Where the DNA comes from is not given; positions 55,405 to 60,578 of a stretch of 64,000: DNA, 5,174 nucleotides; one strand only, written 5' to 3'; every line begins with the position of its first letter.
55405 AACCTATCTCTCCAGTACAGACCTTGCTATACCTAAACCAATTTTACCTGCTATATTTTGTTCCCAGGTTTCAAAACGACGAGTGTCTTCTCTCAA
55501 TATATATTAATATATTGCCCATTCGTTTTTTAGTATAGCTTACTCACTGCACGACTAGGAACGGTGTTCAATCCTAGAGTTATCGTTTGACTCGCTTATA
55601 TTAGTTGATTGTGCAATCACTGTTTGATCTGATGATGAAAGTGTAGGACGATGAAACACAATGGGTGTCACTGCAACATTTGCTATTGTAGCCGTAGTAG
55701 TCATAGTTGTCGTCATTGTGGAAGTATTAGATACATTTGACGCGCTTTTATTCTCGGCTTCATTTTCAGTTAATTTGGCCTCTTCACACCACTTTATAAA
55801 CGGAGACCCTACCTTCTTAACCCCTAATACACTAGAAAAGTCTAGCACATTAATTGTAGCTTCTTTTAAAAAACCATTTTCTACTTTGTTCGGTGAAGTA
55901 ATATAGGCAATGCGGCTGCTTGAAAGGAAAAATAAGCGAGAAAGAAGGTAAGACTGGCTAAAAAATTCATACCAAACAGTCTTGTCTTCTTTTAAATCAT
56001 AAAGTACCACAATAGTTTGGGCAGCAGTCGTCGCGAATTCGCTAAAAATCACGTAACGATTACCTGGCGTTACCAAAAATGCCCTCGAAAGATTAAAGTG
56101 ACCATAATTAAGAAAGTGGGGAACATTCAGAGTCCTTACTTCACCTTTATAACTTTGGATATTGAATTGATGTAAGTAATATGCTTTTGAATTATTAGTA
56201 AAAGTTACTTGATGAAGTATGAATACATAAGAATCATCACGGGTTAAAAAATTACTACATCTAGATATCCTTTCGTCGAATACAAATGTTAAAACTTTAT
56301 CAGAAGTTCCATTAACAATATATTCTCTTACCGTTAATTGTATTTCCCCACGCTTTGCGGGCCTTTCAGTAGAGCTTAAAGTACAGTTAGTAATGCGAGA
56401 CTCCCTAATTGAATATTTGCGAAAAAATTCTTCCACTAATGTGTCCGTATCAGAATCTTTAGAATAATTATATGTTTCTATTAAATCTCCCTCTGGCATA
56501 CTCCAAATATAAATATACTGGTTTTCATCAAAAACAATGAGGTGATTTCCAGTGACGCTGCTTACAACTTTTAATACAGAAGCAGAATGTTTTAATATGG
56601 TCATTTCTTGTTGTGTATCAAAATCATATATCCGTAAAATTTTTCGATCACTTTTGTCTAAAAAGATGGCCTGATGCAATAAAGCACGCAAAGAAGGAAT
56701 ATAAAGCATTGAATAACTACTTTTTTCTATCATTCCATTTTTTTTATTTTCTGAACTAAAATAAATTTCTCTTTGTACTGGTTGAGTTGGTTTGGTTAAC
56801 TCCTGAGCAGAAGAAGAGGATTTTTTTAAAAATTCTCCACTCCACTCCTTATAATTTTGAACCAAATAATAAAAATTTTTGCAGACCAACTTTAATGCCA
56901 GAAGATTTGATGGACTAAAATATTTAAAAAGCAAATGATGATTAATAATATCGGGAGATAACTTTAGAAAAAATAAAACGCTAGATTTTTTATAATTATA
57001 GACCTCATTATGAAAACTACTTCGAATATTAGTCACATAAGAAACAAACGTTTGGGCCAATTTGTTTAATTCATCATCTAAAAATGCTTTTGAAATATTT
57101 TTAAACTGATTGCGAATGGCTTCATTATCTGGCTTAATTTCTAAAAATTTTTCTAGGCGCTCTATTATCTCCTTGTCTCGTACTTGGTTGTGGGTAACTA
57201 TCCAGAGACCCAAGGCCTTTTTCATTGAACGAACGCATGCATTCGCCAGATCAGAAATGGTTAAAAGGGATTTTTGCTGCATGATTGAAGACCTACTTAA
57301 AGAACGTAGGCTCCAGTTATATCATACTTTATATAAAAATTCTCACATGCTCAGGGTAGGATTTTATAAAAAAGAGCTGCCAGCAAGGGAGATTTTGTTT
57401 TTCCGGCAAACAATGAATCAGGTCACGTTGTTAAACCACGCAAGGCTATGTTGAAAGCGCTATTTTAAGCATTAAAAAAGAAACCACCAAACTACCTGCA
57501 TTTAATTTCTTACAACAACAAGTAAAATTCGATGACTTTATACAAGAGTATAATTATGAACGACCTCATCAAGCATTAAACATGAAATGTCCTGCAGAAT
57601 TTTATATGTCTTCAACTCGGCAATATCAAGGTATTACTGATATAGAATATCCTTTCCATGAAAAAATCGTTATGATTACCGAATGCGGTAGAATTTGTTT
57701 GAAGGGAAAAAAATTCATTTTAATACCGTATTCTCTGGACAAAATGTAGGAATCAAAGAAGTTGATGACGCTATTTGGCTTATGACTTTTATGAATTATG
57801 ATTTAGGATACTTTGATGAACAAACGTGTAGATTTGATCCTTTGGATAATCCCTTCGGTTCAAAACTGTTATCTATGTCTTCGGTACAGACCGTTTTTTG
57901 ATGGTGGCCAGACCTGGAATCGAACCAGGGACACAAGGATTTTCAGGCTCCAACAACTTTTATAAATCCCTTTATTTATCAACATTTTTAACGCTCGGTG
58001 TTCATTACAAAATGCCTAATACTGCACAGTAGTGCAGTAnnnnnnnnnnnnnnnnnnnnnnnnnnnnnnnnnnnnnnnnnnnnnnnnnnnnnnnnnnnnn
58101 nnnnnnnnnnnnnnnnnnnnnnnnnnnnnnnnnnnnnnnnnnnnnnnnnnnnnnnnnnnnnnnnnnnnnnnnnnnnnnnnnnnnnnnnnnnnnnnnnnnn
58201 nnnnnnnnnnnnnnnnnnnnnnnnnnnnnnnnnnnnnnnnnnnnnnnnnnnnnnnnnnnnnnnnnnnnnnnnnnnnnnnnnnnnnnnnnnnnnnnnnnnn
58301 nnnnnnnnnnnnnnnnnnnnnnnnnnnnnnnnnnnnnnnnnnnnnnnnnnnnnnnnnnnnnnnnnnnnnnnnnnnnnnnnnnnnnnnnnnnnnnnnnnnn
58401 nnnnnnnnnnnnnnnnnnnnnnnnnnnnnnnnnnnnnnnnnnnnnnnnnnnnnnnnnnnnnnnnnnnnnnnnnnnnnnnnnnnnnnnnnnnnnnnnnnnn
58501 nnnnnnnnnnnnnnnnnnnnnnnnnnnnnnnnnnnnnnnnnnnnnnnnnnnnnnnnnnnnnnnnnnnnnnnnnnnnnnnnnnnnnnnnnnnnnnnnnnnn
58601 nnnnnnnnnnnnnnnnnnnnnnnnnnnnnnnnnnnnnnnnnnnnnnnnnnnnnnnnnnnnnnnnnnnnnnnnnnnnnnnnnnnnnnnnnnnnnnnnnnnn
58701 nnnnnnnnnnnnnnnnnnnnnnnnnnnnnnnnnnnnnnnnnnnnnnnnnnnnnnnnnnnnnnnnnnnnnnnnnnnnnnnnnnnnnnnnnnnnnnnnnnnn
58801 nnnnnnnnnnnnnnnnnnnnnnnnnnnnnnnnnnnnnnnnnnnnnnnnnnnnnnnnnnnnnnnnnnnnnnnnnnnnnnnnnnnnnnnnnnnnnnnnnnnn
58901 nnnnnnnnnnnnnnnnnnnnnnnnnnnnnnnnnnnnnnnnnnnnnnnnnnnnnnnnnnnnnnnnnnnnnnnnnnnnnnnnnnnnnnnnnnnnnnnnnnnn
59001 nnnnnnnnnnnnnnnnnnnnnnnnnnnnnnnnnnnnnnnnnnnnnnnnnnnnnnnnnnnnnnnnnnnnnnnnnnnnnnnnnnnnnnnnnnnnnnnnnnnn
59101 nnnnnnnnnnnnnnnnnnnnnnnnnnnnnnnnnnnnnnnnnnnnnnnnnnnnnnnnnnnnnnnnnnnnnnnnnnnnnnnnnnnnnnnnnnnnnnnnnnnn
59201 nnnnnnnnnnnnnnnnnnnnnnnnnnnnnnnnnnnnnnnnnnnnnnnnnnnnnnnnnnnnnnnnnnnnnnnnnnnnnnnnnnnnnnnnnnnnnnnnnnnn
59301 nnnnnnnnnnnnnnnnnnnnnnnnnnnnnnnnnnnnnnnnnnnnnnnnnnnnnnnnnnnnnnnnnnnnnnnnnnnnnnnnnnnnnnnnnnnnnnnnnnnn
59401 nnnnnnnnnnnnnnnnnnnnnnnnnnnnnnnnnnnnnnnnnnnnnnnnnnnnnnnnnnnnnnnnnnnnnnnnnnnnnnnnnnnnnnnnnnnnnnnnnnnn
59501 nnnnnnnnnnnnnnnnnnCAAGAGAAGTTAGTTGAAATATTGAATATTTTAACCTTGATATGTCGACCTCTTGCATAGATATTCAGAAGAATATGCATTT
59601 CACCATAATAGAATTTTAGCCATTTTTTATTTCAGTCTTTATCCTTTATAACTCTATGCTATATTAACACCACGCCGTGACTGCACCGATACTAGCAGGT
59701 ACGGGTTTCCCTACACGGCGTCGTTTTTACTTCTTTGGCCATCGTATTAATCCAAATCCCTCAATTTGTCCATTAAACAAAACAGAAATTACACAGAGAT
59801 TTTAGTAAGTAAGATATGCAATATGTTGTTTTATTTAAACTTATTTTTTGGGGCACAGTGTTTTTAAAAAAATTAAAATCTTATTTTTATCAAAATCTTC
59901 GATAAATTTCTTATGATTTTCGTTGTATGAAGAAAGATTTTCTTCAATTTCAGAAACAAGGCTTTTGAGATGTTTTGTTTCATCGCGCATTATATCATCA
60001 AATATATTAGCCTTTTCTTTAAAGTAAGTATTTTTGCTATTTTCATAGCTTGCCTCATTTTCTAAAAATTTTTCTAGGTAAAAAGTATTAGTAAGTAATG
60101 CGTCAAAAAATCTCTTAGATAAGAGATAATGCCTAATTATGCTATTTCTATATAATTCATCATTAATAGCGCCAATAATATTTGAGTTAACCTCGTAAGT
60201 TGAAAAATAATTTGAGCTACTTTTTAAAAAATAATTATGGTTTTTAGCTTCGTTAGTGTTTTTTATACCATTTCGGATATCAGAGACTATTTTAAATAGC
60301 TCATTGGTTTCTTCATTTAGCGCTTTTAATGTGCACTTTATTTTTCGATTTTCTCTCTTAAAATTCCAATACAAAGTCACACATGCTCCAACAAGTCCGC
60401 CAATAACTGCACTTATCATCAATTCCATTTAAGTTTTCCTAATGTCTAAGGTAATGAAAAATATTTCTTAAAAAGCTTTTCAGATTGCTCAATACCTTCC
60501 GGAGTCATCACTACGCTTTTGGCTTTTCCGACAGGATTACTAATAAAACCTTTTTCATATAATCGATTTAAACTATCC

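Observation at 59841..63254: A candidate uncharacterised defence module: NTase-HEPN-like protein, small protein and membrane protein, next to a PD-(D/E)xK-tailed 501-aa protein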

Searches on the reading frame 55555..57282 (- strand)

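Call 4: search_protein_families(library=pfam, proteins=[window:55555-57282:-], max_evalue=0.1)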
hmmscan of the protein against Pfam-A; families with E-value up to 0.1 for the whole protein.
window:55555-57282:- (575 aa): 6 families
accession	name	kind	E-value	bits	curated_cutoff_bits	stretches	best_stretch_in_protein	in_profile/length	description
PF25174.1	Beta-prop_THOC3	-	1.7e-05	24.4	305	1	209-275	64-130/272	THOC3 beta-propeller domain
PF00646.38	F-box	-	0.00036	20.8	20.5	1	118-147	12-41/43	F-box domain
PF24817.1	WD40_WDHD1_1st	-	0.012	15.3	109.9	1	213-275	107-170/291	WDHD1 first WD40 domain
PF12937.12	F-box-like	-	0.013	15.7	24.3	1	119-143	13-37/47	F-box-like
PF25191.1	DUF7832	-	0.066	13.8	27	0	27-99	32-103/115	Domain of unknown function (DUF7832)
PF25173.1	Beta-prop_WDR3_1st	-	0.091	12.9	154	0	207-261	128-183/184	WDR3 first beta-propeller domain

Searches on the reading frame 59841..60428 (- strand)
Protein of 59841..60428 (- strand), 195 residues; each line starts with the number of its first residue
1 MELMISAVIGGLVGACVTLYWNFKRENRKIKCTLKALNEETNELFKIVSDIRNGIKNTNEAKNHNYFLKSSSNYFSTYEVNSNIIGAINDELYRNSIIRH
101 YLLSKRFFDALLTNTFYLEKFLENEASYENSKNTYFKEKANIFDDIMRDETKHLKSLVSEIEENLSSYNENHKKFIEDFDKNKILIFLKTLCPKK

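Call 4: search_protein_families(library=pfam, proteins=[window:59841-60428:-], max_evalue=0.1)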
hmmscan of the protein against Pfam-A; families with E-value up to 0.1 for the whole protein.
window:59841-60428:- (195 aa): 3 families
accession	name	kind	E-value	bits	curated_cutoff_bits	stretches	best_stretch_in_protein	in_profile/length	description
PF06305.16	LapA_dom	-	0.0051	17.1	28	1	2-41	22-63/64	Lipopolysaccharide assembly protein A domain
PF06295.17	ZapG-like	-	0.094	13.2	33.5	0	4-43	2-42/123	Z-ring associated protein G-like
PF22709.1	Mu_Gam-Sipho_Gp157-TOTE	-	0.096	13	27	0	20-46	8-34/63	Mu Gam/Sipho_Gp157-like domain of the TOTE conflict systems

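Call 5: search_protein_families(library=padloc, proteins=[window:59841-60428:-], max_evalue=0.1)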
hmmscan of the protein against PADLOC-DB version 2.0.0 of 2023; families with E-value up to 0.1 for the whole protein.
window:59841-60428:- (195 aa): 0 families

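Call 6: search_protein_families(library=ncbifam, proteins=[window:59841-60428:-], max_evalue=0.1)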
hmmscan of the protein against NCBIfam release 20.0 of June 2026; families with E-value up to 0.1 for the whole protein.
window:59841-60428:- (195 aa): 0 families

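Call 52: search_protein_representatives(protein=window:59841-60428:-)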
Query: 195 residues. Proteins with E-value up to 0.001 (for the whole library): 59; up to 1e-10: 3; up to 1e-30: 2. The best 59 are listed.
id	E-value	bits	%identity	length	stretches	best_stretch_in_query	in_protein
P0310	5.6e-119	411.0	100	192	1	4-195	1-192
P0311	2.5e-37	144.9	48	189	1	15-179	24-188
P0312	4.8e-15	72.3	32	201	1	5-176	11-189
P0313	2.7e-09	53.6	30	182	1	5-172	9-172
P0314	6.3e-09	52.4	29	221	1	22-174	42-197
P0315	3.6e-08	49.9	29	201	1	5-167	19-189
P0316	7.9e-08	48.8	29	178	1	7-166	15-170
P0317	1.2e-07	48.3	30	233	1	4-163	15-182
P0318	1.6e-07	47.9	33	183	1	4-142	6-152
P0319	6.0e-07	46.0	25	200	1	3-169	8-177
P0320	8.3e-07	45.5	30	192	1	5-158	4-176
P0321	1.1e-06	45.1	38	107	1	78-178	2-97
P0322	2.3e-06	44.1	28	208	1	23-128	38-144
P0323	2.5e-06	43.9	30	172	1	43-156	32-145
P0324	4.4e-06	43.1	34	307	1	25-129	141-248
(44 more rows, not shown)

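Call 55: search_protein_families(library=pfam, alignment_id=A6, max_evalue=0.01)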
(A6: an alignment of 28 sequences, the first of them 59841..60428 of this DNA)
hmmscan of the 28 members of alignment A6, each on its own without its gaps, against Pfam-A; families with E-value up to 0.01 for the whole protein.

A. member 1, window:59841-60428:- (195 aa): 1 family
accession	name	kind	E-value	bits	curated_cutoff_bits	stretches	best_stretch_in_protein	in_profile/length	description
PF06305.16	LapA_dom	-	0.0051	17.1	28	1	2-41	22-63/64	Lipopolysaccharide assembly protein A domain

B. families by the number of members that match (of 28 scanned): 9 families
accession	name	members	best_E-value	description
PF06305.16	LapA_dom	2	0.0051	Lipopolysaccharide assembly protein A domain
PF13758.11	Prefoldin_3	1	0.0011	Prefoldin subunit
PF22219.1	DUF3829_2nd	1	0.0022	DUF3829-like, C-terminal domain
PF03468.20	XS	1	0.0025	XS domain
PF18405.6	SLC25_like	1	0.0026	Mitochondrial SLC25 homolog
PF05633.16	ROH1-like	1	0.0033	Protein ROH1-like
PF20275.3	CTD10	1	0.0035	C-terminal domain 10 of the ABC-three component (ABC-3C) systems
PF25007.1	DYH2-5-8_CC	1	0.0061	Dynein axonemal heavy chain 2/5/8 coiled-coil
PF12506.13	DUF3713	1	0.0097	Protein of unknown function (DUF3713)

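Call 57: find_encoding_contigs(protein=P0311, flank=6000, max_places=4)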
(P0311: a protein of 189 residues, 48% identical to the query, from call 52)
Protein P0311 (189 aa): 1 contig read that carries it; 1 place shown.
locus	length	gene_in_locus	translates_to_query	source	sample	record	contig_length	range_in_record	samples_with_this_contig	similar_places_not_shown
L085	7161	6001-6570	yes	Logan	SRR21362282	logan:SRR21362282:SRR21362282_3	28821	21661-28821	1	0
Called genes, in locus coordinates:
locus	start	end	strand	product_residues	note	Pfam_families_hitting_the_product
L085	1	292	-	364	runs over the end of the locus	PF03462:PCRF, PF00472:RF-1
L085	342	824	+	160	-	PF00731:AIRC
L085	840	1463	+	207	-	PF07670:Gate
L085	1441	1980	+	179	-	PF07670:Gate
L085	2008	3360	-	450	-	PF07313:AmiA-like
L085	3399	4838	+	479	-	PF02113:Peptidase_S13, PF13354:Beta-lactamase2 (faint)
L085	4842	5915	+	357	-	PF22660:RS_preATP-grasp-like, PF02222:ATP-grasp, PF02786:CPSase_L_D2 (faint), PF17769:PurK_C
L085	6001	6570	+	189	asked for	-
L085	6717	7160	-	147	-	?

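Call 58: find_encoding_contigs(protein=P0312, flank=6000, max_places=4)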
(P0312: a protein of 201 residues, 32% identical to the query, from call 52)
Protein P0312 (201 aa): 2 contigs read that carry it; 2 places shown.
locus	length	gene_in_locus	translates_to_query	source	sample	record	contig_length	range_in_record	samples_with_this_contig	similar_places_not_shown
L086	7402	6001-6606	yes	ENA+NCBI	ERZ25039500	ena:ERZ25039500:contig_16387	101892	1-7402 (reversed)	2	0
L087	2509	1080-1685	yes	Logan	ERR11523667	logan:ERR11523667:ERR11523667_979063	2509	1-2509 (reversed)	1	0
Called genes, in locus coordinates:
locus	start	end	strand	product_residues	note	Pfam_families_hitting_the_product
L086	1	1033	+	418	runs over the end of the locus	-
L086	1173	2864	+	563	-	PF01554:MatE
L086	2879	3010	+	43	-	-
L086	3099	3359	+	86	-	-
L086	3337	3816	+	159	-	-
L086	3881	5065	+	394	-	PF00989:PAS, PF08448:PAS_4, PF13426:PAS_9 (faint), PF00512:HisKA (weak), PF02518:HATPase_c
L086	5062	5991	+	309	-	PF00072:Response_reg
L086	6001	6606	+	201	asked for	-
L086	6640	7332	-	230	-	-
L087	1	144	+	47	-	?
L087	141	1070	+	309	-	PF00072:Response_reg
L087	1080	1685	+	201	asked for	-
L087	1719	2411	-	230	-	-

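Call 92: predict_structure(alignment_id=A6)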
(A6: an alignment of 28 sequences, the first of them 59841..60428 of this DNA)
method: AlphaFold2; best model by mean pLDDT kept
length: 195 residues; sequences in the alignment: 28
mean_pLDDT: 93.3   pTM: 0.81
mean pLDDT of the five models: 93.3, 91.8, 91.0, 91.0, 90.4
residues with pLDDT >= 90: 168; 70-90: 22; 50-70: 4; < 50: 1
segments of 3 or more residues with pLDDT < 50: none
pLDDT, mean of each block of 10 residues (from residue 1): 88 91 92 96 94 97 90 89 96 97 96 96 98 98 98 97 96 95 80 66
secondary structure, 60 per line:
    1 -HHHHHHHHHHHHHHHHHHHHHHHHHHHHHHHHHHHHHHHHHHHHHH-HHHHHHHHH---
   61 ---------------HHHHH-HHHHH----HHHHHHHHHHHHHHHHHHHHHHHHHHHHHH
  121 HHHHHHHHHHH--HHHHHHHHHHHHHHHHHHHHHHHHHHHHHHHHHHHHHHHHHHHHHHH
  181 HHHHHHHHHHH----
elements in order: H2-47 H49-57 H76-80 H82-86 H91-131 H134-191

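Call 96: search_protein_families(library=phrogs, proteins=[window:59841-60428:-], max_evalue=0.01)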
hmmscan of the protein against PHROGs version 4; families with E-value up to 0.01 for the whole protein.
window:59841-60428:- (195 aa): 1 family
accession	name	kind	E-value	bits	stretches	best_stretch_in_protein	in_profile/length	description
phrog_22203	-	unknown function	0.0015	20.1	1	113-186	18-90/109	-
